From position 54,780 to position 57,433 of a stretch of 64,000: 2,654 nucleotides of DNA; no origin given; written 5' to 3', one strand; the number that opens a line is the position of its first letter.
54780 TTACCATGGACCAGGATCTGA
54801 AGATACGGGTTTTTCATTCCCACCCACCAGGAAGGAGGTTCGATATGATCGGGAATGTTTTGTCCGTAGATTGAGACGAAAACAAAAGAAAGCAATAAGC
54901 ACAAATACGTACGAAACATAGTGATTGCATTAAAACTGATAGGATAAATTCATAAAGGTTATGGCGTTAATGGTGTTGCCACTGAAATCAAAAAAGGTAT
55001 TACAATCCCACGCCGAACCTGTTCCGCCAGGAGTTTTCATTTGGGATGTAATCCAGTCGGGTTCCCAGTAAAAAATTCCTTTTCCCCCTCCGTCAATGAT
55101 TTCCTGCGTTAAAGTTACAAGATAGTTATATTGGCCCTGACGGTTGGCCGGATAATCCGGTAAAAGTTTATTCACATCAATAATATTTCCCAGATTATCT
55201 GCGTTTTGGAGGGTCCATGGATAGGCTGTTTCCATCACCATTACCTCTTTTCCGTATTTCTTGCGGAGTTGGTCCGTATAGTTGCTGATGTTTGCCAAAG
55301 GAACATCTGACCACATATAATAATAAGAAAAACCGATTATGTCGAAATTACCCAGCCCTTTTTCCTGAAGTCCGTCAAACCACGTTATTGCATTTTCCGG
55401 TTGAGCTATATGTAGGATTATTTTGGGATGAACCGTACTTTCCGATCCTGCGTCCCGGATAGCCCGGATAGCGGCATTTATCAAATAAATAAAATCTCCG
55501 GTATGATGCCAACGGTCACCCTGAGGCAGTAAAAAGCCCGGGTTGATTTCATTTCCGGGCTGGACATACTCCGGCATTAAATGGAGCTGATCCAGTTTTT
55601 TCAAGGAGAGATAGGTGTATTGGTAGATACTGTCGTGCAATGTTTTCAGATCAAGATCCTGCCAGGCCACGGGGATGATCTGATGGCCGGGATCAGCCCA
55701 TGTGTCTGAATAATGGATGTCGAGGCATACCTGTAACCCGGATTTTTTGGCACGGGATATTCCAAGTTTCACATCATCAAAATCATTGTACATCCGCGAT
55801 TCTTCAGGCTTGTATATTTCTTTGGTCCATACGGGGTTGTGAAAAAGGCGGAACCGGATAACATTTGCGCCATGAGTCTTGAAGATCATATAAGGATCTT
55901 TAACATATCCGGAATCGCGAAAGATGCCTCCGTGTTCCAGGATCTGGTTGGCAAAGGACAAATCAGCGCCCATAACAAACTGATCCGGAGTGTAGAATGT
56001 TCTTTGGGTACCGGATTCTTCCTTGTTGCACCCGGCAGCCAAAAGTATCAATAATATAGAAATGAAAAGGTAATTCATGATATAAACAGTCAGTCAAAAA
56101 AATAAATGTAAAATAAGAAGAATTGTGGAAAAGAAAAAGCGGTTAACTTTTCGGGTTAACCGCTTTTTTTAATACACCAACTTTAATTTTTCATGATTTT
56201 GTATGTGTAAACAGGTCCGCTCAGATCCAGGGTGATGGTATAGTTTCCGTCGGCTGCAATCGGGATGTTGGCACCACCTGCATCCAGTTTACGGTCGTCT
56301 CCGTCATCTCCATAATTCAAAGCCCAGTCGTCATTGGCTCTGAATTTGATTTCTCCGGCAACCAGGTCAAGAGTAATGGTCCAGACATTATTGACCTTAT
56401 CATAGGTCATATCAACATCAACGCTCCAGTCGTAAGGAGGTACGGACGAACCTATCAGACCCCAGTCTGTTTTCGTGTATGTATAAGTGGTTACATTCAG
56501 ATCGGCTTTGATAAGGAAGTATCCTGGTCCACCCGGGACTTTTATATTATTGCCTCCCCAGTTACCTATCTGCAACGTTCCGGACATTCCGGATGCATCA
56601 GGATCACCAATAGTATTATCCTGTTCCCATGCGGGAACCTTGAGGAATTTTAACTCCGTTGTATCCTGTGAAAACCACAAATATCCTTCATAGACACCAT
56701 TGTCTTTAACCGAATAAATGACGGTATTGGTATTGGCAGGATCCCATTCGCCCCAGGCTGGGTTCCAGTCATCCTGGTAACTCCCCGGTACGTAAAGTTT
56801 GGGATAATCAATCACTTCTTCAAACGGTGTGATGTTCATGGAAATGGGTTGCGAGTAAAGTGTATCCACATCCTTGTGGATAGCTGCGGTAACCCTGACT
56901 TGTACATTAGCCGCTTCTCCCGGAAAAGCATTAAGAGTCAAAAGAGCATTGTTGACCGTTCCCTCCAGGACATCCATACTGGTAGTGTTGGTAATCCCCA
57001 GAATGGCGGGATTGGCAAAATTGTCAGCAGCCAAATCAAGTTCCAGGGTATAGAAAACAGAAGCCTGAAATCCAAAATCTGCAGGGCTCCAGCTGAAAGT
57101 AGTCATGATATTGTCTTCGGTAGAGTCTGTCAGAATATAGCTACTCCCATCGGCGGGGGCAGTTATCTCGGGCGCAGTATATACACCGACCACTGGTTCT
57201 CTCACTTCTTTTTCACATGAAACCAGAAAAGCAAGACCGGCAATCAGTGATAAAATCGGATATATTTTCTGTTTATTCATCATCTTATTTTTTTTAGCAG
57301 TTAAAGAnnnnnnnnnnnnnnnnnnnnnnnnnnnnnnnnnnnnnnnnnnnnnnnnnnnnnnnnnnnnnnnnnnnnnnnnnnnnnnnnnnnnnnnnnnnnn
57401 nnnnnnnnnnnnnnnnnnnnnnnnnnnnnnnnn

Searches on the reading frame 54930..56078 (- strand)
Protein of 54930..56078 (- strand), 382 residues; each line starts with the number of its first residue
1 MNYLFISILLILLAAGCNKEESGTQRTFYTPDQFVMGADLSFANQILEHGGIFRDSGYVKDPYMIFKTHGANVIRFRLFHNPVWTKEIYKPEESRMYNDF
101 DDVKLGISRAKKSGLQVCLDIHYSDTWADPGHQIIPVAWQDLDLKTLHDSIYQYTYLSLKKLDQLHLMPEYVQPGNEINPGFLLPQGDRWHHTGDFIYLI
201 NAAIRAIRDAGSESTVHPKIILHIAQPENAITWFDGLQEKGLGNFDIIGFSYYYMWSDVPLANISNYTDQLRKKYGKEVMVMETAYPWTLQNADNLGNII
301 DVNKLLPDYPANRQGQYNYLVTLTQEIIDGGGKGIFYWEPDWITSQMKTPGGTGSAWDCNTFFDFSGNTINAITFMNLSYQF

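Call 3: search_protein_families(library=pfam, proteins=[window:54930-56078:-], max_evalue=0.01)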
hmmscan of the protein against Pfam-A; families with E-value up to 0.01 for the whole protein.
window:54930-56078:- (382 aa): 2 families
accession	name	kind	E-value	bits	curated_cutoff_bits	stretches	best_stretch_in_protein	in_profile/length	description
PF07745.19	Glyco_hydro_53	-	1.8e-96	323.6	24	1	36-376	2-340/340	Glycosyl hydrolase family 53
PF00150.24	Cellulase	-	0.0017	18.4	23.5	1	66-130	30-91/272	Cellulase (glycosyl hydrolase family 5)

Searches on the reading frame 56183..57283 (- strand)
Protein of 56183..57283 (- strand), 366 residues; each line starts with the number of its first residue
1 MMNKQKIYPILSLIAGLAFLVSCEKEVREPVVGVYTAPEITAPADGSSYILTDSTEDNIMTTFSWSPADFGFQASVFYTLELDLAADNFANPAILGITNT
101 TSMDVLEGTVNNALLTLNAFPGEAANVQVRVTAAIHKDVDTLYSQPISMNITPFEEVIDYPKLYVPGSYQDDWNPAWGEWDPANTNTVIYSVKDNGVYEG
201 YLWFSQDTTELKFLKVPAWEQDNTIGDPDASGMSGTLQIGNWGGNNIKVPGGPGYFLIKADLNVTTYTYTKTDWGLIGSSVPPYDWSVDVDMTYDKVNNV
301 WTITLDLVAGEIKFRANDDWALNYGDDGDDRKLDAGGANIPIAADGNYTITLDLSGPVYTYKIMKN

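Call 3: search_protein_families(library=pfam, proteins=[window:56183-57283:-], max_evalue=0.01)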
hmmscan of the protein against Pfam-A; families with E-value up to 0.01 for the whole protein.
window:56183-57283:- (366 aa): 3 families
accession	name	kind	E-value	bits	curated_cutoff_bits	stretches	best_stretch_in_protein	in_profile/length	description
PF14292.12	SusE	-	3e-20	72.8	25.2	1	33-132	9-106/106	SusE outer membrane protein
PF16411.10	SusF_SusE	-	2.2e-09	38.3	27.5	2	276-353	1-87/167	Outer membrane protein SusF_SusE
PF22058.2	X25_BaPul_like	-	2.1e-05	24.9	27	0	291-337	26-73/87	Pullulanase X25 domain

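Call 8: search_protein_families(library=ncbifam, proteins=[window:56183-57283:-], max_evalue=0.01)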
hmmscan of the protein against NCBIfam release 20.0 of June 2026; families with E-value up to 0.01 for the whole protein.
window:56183-57283:- (366 aa): 0 families
